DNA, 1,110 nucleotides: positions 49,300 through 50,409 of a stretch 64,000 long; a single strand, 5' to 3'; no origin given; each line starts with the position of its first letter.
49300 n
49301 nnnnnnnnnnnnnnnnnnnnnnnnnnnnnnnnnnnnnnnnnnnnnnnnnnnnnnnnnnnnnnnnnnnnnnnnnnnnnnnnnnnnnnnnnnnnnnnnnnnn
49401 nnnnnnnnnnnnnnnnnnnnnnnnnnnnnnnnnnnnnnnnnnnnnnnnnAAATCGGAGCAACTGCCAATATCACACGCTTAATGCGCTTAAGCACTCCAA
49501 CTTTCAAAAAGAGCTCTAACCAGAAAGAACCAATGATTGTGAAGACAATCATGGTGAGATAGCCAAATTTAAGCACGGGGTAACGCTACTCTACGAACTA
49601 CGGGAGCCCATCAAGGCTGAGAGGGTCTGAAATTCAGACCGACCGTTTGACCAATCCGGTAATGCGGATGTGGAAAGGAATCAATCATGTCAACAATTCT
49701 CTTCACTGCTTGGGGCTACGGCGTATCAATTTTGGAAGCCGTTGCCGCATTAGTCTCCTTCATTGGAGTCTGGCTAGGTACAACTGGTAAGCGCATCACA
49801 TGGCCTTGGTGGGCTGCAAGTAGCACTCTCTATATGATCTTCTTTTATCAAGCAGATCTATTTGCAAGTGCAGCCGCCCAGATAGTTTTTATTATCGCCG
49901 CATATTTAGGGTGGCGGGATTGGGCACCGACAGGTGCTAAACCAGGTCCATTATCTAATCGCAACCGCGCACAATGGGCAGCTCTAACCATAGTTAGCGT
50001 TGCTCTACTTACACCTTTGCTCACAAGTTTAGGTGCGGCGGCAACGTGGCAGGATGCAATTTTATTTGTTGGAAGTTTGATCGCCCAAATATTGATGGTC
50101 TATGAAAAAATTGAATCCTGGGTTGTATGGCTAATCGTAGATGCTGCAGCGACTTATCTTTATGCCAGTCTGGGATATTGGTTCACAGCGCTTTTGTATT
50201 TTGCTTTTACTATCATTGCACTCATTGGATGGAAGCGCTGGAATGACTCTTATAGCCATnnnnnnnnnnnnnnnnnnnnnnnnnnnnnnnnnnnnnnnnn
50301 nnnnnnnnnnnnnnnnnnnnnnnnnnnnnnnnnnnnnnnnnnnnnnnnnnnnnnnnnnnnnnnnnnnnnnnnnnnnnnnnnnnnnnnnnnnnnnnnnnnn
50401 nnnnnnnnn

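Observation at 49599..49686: TPP-class riboswitch with a collapsed pyrophosphate-sensing pocket: candidate thiamine (non-TPP) sensor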

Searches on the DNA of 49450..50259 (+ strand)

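Call 3: search_rna_families(source=window, start=49450, end=49800, threshold=evalue, max_evalue=10, show_alignments=5)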
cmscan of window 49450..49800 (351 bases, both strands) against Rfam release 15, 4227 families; matches with E-value up to 10: 3.
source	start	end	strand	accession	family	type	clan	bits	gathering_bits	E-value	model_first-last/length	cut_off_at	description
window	49590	49692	+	RF00059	TPP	Cis-reg; riboswitch;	-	37.2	54.3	6.4e-06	1-105/105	no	TPP riboswitch aptamer (THI element)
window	49624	49734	-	RF01177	snR67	Gene; snRNA; snoRNA; CD-box;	CL00053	15.2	55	0.9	1-83/83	no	Small nucleolar RNA snR67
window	49695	49782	-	RF02211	ZFAT-AS1_1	Gene; lncRNA;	-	11.5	80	5.7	1-79/79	no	ZFAT antisense RNA 1 conserved region 1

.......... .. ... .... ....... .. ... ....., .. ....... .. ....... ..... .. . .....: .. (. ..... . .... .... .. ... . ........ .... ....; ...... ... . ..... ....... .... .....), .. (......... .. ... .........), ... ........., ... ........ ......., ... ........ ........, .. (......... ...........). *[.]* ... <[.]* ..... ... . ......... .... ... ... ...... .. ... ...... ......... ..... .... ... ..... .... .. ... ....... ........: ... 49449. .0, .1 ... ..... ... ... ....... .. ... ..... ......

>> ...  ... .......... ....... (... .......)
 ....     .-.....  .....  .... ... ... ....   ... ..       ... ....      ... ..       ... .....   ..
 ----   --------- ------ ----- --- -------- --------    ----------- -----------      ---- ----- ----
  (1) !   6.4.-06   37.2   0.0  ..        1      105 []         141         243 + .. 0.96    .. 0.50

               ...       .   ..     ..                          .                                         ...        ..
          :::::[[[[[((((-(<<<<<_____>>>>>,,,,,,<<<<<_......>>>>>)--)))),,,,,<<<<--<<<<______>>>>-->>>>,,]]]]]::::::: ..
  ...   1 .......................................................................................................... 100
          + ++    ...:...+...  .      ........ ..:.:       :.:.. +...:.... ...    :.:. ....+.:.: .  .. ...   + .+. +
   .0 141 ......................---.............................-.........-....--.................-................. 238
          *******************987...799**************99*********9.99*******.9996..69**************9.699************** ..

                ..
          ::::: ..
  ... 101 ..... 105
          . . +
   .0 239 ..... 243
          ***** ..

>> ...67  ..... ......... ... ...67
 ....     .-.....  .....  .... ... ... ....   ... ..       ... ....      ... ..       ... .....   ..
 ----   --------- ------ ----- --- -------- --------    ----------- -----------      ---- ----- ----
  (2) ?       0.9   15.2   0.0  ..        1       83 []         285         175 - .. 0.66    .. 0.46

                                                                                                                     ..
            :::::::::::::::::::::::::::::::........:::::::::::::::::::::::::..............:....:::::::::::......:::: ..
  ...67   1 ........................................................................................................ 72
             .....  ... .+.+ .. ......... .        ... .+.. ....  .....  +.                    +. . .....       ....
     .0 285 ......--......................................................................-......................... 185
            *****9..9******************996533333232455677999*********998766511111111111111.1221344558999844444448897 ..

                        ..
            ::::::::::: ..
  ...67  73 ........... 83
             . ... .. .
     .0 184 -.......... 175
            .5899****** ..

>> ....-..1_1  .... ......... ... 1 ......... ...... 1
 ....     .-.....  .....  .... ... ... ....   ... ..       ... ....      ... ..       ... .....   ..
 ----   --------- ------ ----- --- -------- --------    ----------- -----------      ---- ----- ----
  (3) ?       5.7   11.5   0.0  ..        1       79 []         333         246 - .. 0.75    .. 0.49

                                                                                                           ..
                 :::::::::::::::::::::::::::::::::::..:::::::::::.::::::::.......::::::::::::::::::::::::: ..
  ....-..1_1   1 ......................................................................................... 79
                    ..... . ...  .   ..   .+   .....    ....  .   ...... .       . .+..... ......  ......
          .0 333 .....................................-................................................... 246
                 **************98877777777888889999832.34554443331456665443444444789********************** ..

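Call 38: search_rna_families(sources=[L001, L004, L012, L017, L023, L034, L040, L041, L043, L045, L050, L060, L063, L066, L068, L072, L051, L055, L079, L037], threshold=gathering)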
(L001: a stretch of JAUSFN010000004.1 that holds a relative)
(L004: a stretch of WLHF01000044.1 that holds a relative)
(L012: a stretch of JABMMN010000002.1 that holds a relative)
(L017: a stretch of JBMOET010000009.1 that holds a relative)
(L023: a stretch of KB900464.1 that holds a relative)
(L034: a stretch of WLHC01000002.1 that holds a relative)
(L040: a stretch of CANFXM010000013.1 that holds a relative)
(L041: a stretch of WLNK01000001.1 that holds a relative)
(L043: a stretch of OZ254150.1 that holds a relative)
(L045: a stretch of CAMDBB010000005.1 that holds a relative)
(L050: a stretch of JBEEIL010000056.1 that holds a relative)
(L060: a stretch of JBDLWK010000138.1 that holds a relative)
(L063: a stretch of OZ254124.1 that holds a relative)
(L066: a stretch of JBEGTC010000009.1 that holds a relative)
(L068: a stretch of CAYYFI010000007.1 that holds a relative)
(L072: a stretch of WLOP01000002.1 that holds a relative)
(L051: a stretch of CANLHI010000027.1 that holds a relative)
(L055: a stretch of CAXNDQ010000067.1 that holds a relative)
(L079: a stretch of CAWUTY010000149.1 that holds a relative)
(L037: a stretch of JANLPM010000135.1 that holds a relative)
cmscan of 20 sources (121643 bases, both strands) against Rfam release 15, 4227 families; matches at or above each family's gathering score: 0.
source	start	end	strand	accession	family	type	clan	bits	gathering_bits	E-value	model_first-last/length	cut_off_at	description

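Call 39: search_rna_families(sources=[L004, L017, L034, L041, L043, L050, L060, L066, L068, L072], threshold=evalue, max_evalue=0.1, show_alignments=3)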
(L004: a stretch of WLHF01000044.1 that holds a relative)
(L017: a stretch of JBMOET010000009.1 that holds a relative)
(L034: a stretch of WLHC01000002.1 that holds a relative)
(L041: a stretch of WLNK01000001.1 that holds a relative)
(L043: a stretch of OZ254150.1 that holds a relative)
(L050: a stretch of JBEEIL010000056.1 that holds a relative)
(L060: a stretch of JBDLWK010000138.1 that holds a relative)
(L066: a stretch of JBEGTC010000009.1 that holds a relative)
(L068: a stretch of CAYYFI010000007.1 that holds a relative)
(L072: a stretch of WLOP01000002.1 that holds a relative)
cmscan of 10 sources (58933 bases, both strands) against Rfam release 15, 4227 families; matches with E-value up to 0.1: 9.
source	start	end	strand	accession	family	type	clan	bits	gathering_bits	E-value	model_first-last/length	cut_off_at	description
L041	2900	3006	+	RF00059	TPP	Cis-reg; riboswitch;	-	43.3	54.3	3.4e-05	1-105/105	no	TPP riboswitch aptamer (THI element)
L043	2899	2999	+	RF00059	TPP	Cis-reg; riboswitch;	-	39.3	54.3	0.00033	1-105/105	no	TPP riboswitch aptamer (THI element)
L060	401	503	+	RF00059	TPP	Cis-reg; riboswitch;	-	38.2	54.3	0.0006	1-105/105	no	TPP riboswitch aptamer (THI element)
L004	2902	3005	+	RF00059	TPP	Cis-reg; riboswitch;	-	34.6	54.3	0.0048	1-105/105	no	TPP riboswitch aptamer (THI element)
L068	2903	3001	+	RF00059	TPP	Cis-reg; riboswitch;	-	34.5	54.3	0.0051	1-105/105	no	TPP riboswitch aptamer (THI element)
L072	2897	3000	+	RF00059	TPP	Cis-reg; riboswitch;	-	34.3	54.3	0.0055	1-105/105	no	TPP riboswitch aptamer (THI element)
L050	2901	3007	+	RF00059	TPP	Cis-reg; riboswitch;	-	33.7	54.3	0.0077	1-105/105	no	TPP riboswitch aptamer (THI element)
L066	2885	2986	+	RF00059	TPP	Cis-reg; riboswitch;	-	33.5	54.3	0.0088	1-105/105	no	TPP riboswitch aptamer (THI element)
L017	2905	3011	+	RF00059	TPP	Cis-reg; riboswitch;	-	31.1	54.3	0.034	1-105/105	no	TPP riboswitch aptamer (THI element)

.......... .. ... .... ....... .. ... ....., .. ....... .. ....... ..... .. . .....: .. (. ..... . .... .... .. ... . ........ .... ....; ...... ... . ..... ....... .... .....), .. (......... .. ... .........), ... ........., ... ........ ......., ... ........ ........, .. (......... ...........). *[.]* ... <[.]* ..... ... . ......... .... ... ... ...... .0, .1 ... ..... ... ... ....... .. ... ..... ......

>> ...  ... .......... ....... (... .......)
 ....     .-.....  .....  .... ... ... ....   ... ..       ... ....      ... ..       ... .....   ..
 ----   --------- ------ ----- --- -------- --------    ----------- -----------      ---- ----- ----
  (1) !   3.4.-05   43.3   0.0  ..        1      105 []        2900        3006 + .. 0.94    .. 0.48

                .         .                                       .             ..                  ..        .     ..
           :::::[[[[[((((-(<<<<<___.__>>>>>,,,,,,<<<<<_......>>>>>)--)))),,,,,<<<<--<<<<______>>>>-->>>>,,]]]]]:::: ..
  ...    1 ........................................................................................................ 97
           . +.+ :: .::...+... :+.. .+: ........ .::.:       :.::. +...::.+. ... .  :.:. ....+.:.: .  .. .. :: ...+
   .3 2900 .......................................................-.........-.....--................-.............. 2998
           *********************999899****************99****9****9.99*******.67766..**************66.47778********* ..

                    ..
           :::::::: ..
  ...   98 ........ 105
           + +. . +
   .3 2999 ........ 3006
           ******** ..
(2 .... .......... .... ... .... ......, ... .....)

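Call 42: build_rna_model(alignment_id=A1, structure=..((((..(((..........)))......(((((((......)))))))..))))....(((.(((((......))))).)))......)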
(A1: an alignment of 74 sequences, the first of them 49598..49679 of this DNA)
Model R1 built from alignment A1 (74 sequences, 90 columns); structure: as given.
model positions 81; base pairs 22; branch points 2; effective number of sequences 1.56; information 0.7 bits per position. Calibrated on 0.2 Mb of random sequence (short: E-values are rough).
structure used (alignment columns):
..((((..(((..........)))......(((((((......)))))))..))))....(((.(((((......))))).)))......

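Call 43: search_with_rna_model(model_id=R1, source=window, max_evalue=1)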
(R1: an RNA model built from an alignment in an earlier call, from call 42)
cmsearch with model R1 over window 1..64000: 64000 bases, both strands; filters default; matches with E-value up to 1: 1.
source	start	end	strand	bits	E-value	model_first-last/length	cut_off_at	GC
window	49598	49678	+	101.4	1.2e-20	1-81/81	no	0.54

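Call 52: search_with_rna_model(model_id=R1, sources=[L081, L082, L083, L084, L085, L086, L087], max_evalue=1, show_alignments=4)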
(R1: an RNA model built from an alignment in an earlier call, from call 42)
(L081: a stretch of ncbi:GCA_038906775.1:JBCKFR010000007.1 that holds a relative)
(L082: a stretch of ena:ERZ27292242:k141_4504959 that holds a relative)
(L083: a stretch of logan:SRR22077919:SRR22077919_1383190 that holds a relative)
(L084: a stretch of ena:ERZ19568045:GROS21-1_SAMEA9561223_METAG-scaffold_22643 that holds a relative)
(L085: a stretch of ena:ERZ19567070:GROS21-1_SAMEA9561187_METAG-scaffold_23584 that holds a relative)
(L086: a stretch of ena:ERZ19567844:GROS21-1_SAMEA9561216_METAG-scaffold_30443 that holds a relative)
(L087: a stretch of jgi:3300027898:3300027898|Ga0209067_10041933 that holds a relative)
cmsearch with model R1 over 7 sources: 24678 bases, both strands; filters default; matches with E-value up to 1: 5.
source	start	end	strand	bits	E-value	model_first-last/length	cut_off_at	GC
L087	623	706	+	81.7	1e-16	1-81/81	no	0.56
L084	738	819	+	81.2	1.3e-16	1-81/81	no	0.5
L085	625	706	+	81.2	1.3e-16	1-81/81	no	0.5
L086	504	585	+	81.2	1.3e-16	1-81/81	no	0.5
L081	2408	2493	+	42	5.7e-08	1-81/81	no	0.65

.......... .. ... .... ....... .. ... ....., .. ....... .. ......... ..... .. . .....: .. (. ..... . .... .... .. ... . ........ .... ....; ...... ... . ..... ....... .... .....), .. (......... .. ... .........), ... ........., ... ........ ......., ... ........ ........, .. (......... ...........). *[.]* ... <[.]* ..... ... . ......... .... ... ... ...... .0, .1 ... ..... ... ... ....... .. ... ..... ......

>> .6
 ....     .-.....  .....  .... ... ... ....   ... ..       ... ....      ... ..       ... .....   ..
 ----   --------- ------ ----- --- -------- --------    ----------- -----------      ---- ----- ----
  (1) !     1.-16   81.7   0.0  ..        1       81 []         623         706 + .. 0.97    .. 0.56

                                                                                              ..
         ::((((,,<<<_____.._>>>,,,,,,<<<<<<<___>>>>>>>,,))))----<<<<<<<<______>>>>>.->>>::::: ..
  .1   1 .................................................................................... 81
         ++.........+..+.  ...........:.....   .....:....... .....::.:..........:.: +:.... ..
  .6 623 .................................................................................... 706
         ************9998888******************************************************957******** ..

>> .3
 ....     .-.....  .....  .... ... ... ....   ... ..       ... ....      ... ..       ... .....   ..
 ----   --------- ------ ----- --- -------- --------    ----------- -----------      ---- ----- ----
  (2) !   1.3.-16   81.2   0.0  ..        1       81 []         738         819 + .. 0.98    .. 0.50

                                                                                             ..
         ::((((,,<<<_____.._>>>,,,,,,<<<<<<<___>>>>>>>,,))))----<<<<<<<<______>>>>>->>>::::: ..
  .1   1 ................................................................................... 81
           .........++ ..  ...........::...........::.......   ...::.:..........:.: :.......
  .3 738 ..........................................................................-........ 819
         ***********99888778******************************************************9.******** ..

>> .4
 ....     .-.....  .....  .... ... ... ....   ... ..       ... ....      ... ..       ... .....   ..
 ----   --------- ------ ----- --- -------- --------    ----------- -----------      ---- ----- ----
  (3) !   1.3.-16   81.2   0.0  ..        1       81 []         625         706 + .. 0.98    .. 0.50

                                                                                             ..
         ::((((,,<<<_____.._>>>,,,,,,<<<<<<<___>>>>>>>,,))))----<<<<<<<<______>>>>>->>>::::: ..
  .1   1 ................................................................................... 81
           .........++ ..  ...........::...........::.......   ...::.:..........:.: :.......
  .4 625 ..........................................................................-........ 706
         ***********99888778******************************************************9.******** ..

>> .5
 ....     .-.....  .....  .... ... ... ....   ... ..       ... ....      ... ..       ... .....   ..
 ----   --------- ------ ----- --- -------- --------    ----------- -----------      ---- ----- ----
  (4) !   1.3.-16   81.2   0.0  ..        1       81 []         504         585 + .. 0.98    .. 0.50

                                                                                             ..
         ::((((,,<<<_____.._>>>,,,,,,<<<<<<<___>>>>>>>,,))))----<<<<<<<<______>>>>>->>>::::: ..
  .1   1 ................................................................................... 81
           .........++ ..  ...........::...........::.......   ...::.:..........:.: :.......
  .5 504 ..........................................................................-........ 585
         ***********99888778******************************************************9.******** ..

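Call 58: search_rna_families(sources=[L081, L088, L084, L087], threshold=evalue, max_evalue=0.1, show_alignments=4)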
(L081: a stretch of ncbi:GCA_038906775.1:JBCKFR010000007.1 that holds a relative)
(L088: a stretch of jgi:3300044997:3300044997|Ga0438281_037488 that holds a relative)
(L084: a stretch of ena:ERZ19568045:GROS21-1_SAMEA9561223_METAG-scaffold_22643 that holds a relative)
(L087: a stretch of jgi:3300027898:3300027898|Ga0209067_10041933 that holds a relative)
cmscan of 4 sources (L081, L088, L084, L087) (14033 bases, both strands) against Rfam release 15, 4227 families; matches with E-value up to 0.1: 3.
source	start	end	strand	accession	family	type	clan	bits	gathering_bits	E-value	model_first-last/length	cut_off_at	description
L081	2400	2507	+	RF00059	TPP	Cis-reg; riboswitch;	-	42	54.3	1.7e-05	1-105/105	no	TPP riboswitch aptamer (THI element)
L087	615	719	+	RF00059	TPP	Cis-reg; riboswitch;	-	41.2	54.3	2.6e-05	1-105/105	no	TPP riboswitch aptamer (THI element)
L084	730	833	+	RF00059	TPP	Cis-reg; riboswitch;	-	33.1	54.3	0.0025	1-105/105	no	TPP riboswitch aptamer (THI element)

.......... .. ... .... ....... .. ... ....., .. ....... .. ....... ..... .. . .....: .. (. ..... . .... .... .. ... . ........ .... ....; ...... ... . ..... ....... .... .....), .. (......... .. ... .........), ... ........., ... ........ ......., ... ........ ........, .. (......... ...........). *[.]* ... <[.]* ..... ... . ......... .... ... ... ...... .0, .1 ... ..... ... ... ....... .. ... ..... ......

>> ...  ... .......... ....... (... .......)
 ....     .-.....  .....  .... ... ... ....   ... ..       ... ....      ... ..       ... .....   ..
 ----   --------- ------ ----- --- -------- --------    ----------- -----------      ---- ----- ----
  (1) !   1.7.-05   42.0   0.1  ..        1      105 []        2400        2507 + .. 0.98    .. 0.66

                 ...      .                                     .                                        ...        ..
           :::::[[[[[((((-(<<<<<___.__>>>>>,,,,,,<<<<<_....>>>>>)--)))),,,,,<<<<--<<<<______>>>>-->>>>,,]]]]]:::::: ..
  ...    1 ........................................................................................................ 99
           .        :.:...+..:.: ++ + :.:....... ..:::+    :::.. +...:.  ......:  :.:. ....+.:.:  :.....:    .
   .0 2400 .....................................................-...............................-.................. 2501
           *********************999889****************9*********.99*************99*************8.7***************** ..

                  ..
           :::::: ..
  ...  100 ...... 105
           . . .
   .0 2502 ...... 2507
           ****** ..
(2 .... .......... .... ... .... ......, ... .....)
